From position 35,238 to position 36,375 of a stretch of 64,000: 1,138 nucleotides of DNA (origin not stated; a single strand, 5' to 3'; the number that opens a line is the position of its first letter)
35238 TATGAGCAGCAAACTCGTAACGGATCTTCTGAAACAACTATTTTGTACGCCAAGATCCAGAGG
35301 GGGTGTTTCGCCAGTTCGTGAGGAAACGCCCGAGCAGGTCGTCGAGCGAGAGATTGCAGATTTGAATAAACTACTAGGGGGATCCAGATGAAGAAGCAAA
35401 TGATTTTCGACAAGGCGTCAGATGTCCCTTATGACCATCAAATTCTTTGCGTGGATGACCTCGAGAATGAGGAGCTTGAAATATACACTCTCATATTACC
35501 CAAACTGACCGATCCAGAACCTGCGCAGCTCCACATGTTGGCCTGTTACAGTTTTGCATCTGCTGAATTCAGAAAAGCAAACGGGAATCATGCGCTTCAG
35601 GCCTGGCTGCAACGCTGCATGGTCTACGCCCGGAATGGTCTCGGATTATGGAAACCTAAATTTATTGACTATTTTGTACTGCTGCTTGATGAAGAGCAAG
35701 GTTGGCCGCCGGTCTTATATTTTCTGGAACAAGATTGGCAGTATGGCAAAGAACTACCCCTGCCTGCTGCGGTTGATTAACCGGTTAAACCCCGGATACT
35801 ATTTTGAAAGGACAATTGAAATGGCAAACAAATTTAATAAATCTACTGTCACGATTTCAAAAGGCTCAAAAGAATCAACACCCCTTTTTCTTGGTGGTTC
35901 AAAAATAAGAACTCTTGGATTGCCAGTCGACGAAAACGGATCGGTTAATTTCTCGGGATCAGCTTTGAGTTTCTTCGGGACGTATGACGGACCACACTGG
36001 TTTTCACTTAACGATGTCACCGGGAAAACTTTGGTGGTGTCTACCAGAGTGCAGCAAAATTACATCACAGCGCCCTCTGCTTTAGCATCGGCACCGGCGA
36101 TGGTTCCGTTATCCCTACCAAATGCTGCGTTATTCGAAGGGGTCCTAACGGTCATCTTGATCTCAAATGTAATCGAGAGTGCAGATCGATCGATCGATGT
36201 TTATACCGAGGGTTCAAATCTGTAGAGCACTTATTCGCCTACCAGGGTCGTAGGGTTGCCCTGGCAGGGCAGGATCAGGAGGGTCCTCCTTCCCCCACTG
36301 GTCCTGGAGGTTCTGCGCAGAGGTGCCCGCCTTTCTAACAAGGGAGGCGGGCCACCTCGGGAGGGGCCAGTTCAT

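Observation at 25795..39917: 14.1-kb tRNA-Val-integrated element with a phage-satellite (PICI-like) gene set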

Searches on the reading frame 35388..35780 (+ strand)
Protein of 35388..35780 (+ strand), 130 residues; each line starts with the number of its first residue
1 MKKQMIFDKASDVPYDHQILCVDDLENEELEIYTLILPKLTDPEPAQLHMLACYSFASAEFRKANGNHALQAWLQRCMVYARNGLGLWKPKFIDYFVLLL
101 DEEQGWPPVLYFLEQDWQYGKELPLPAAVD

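Call 7: search_protein_families(library=pfam, proteins=[window:35388-35780:+], max_evalue=0.01)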
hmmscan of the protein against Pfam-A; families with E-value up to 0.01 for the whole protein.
window:35388-35780:+ (130 aa): 0 families

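Call 8: search_protein_families(library=phrogs, proteins=[window:35388-35780:+], max_evalue=0.1)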
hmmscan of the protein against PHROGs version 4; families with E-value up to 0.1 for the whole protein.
window:35388-35780:+ (130 aa): 0 families

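Call 63: find_homologous_proteins(query=window:35388-35780:+, max_evalue=0.001)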
Query window:35388-35780:+ (130 aa): 6 proteins with E <= 0.001 among 9 candidates.
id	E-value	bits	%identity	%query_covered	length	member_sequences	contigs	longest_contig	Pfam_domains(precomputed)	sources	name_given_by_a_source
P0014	4.2e-85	301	100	100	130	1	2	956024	-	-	-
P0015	1.7e-58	215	76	97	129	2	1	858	-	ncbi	-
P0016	8.5e-58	212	77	94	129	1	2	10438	-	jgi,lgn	jgi:hypothetical protein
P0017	7.9e-50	187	69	93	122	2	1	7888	-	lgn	-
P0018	9.0e-46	173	67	91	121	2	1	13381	-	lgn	-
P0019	4.2e-36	142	58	93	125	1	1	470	-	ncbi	-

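Call 64: find_encoding_contigs(protein=P0014, flank=1000, max_places=3)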
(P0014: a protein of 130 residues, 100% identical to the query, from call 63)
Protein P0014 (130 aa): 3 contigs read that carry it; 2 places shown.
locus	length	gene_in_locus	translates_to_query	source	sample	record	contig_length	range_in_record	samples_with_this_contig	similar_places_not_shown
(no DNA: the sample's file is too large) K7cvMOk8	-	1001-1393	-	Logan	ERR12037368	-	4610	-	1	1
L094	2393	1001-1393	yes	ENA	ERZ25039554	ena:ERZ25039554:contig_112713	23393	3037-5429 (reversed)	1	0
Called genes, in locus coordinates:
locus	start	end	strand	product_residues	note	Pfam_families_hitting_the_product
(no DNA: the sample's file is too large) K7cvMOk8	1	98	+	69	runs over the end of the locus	-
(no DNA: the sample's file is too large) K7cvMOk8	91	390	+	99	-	-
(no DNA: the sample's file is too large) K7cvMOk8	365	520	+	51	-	-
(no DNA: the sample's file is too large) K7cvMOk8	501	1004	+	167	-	-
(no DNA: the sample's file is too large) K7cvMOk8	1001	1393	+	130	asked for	-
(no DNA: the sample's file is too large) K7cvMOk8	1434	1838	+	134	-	-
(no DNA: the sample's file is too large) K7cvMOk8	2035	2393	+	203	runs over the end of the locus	-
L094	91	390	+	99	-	-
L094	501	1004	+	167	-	-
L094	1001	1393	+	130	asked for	-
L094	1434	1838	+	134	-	-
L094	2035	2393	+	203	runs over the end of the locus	-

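Call 65: find_encoding_contigs(protein=P0016, flank=10000, max_places=3)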
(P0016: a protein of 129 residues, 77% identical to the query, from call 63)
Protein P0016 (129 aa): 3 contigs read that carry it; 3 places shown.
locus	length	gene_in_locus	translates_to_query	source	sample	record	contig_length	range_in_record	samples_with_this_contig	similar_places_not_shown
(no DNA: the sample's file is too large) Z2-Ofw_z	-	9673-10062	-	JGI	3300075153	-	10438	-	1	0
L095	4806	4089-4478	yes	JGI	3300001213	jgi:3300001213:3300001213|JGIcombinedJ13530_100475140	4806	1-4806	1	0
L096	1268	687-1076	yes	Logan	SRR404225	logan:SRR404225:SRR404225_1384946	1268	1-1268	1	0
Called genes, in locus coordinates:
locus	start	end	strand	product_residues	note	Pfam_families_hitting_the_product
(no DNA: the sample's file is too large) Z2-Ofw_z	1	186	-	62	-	?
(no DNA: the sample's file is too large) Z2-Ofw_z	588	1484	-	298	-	-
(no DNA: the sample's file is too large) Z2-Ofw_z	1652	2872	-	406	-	-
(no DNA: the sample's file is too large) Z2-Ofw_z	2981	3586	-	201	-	PF04233:Phage_Mu_F (weak)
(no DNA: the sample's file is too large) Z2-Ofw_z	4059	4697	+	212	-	-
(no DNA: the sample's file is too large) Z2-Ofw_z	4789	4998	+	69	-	-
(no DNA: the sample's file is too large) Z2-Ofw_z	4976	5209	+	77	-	PF12728:HTH_17 (weak)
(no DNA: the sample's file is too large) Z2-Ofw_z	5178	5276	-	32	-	-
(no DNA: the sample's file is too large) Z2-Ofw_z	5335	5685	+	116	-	-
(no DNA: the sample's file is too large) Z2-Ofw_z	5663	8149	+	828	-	PF12965:DUF3854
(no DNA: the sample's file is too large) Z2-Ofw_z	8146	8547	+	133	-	-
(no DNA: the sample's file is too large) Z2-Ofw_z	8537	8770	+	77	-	-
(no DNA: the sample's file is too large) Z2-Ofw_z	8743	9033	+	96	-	-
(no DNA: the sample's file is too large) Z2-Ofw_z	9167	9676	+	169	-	-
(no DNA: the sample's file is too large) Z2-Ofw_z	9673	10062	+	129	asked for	-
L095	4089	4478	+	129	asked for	-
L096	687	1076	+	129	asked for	-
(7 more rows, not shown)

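Call 66: find_encoding_contigs(protein=P0017, flank=10000, max_places=3)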
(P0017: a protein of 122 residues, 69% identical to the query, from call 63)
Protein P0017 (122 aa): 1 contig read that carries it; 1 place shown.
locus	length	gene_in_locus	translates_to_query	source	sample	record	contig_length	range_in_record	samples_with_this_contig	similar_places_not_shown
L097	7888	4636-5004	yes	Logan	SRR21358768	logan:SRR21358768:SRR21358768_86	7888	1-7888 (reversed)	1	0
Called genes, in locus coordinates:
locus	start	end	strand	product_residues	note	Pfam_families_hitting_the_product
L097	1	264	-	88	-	?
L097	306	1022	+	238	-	-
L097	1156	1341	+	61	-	-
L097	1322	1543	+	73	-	PF12728:HTH_17 (weak)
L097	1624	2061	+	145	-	-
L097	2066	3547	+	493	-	PF00772:DnaB, PF13481:AAA_25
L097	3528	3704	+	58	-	-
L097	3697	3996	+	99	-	-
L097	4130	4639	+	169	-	-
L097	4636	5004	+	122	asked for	-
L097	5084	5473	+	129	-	-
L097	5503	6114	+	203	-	-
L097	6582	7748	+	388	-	PF14659:Phage_int_SAM_3, PF00589:Phage_integrase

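Call 69: search_solved_structures(query=A2, max_evalue=10)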
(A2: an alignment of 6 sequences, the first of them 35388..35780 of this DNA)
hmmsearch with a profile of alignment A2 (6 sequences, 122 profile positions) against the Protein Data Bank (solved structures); distinct sequences matched with E-value up to 10: 1.
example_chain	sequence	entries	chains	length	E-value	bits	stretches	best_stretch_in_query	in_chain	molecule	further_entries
9arw_C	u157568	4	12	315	0.38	14.1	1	50-106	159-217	Type III-B CRISPR module RAMP protein Cmr4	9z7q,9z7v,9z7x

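Call 73: predict_structure(alignment_id=A2)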
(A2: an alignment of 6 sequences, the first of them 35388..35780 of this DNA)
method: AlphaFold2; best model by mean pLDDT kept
length: 130 residues; sequences in the alignment: 6
mean_pLDDT: 66.3   pTM: 0.66
mean pLDDT of the five models: 66.3, 57.0, 50.3, 49.8, 44.1
residues with pLDDT >= 90: 14; 70-90: 54; 50-70: 32; < 50: 30
segments of 3 or more residues with pLDDT < 50: 1-17, 119-130
pLDDT, mean of each block of 10 residues (from residue 1): 31 48 86 91 80 88 79 79 78 57 55 55 36
secondary structure, 60 per line:
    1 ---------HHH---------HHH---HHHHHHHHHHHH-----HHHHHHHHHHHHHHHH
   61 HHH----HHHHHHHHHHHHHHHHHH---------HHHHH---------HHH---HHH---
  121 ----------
elements in order: H28-39 H45-63 H68-85 H95-99

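Call 75: search_protein_families(library=pfam, alignment_id=A2, max_evalue=10)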
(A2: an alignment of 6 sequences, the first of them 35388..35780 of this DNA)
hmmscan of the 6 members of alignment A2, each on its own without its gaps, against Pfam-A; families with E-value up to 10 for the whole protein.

A. member 1, window:35388-35780:+ (130 aa): 1 family
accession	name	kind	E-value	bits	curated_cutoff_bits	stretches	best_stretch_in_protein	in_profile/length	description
PF13308.11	YARHG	-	0.23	11.9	27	1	65-96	19-50/85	YARHG domain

B. families by the number of members that match (of 6 scanned): 2 families
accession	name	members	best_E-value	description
PF13308.11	YARHG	2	0.15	YARHG domain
PF17904.7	KH_9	1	0.27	FMRP KH0 domain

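Call 79: fold_search(model_id=the predicted structure, library=viral)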
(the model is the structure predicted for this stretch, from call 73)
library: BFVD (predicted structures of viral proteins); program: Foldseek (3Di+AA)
matches with E <= 10: 75; with E <= 0.001: 0
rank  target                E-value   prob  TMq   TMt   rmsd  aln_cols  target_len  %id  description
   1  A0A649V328            6.2e-01  0.90  0.44  0.18  17.6        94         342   13  Uncharacterized protein [Lactococcus phage P1048]
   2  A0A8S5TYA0            6.9e-01  0.33  0.30  0.32  19.1       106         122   17  Terminase small subunit [Myoviridae sp. ctPkm1]
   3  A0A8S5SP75            9.1e-01  0.57  0.43  0.17  14.7       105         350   14  Transcription initiation factor IIE, alpha FINGER, Transcription [Siphoviridae sp. ctqSm5]
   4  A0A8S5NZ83            1.8e+00  0.25  0.40  0.18  20.4       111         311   14  Uncharacterized protein [Siphoviridae sp. ctTBR23]
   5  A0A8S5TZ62            2.4e+00  0.30  0.42  0.11  16.3       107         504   13  Restriction endonuclease [Siphoviridae sp. ctnPP24]
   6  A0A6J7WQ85            2.8e+00  0.04  0.20  0.12  14.5       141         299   18  DUF1376 domain-containing protein [uncultured Caudovirales phage]
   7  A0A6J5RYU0            3.0e+00  0.08  0.26  0.22  14.5       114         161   16  Uncharacterized protein [uncultured Caudovirales phage]
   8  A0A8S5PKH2            3.5e+00  0.25  0.41  0.16  16.5        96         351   12  Uncharacterized protein [Siphoviridae sp. ctOSJ35]
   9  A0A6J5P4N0            3.5e+00  0.13  0.36  0.35  14.1       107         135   14  Uncharacterized protein [uncultured Caudovirales phage]
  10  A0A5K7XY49            3.7e+00  0.02  0.18  0.05  24.8       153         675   10  Uncharacterized protein [Abalone asfa-like virus]
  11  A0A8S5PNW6            3.9e+00  0.25  0.37  0.36   4.5        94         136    7  Terminase small subunit [Siphoviridae sp. ctrgQ8]
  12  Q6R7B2                3.9e+00  0.08  0.28  0.25  10.6       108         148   17  Uncharacterized protein ORF1 [Ostreid herpesvirus 1 (isolate France)]
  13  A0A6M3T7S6            3.9e+00  0.05  0.22  0.18  13.4       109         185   13  (no name in the UniProt tables at hand)
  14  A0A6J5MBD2            4.1e+00  0.05  0.23  0.16  21.6       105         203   12  Uncharacterized protein [uncultured Caudovirales phage]
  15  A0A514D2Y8            4.1e+00  0.05  0.22  0.12  12.6       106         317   10  Uncharacterized protein (Fragment) [Riboviria sp.]
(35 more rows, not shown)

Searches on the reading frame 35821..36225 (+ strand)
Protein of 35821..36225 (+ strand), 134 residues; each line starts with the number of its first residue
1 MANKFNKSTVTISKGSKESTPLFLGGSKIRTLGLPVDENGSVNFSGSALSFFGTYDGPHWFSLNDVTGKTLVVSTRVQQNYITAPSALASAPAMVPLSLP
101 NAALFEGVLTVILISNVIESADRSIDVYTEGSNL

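Call 7: search_protein_families(library=pfam, proteins=[window:35821-36225:+], max_evalue=0.01)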
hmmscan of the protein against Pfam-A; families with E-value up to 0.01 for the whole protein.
window:35821-36225:+ (134 aa): 0 families

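Call 8: search_protein_families(library=phrogs, proteins=[window:35821-36225:+], max_evalue=0.1)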
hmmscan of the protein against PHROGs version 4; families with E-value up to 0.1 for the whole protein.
window:35821-36225:+ (134 aa): 0 families

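Call 84: search_protein_families(library=padloc, proteins=[window:35821-36225:+], max_evalue=0.001)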
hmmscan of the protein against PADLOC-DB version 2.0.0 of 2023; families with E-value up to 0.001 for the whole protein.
window:35821-36225:+ (134 aa): 0 families

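Call 85: search_protein_families(library=ncbifam, proteins=[window:35821-36225:+], max_evalue=0.01)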
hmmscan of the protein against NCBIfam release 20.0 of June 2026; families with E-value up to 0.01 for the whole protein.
window:35821-36225:+ (134 aa): 0 families

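Call 92: search_solved_structures(query=A8, max_evalue=10)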
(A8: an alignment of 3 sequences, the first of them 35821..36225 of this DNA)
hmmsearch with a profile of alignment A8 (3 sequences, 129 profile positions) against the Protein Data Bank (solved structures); distinct sequences matched with E-value up to 10: 14.
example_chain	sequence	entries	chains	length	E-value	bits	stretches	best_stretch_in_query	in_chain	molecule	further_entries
3wg2_A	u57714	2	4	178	0.03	17.6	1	32-101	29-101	Galactoside-binding lectin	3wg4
1ww4_A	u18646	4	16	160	0.031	17.5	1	32-101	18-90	galectin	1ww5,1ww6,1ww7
3wg1_A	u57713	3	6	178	0.038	17.3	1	32-101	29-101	Galactoside-binding lectin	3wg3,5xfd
2zgo_A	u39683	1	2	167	0.17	15.1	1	32-107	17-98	Anti-tumor lectin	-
2zgp_A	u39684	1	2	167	0.31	14.3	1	32-107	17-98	Anti-tumor lectin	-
2zgk_A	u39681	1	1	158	0.33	14.2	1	32-107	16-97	Anti-tumor lectin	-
3m3c_A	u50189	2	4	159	0.33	14.2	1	32-107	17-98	Anti-tumor lectin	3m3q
2zgl_A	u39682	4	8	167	0.37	14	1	32-107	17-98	Anti-tumor lectin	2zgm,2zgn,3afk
2zgu_A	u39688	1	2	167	0.41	13.9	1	32-107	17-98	Anti-tumor lectin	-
1zgl_M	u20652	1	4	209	0.49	13.6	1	38-84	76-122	T cell receptor alpha chain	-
3m3e_A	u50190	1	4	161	0.5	13.6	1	32-107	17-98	Anti-tumor lectin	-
3m3o_A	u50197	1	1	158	0.63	13.3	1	32-107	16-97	Anti-tumor lectin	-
5h3w_A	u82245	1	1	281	0.67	13.2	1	40-80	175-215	Fibronectin/fibrinogen binding protein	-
5h3w_B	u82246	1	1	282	0.68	13.2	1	40-80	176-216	Fibronectin/fibrinogen binding protein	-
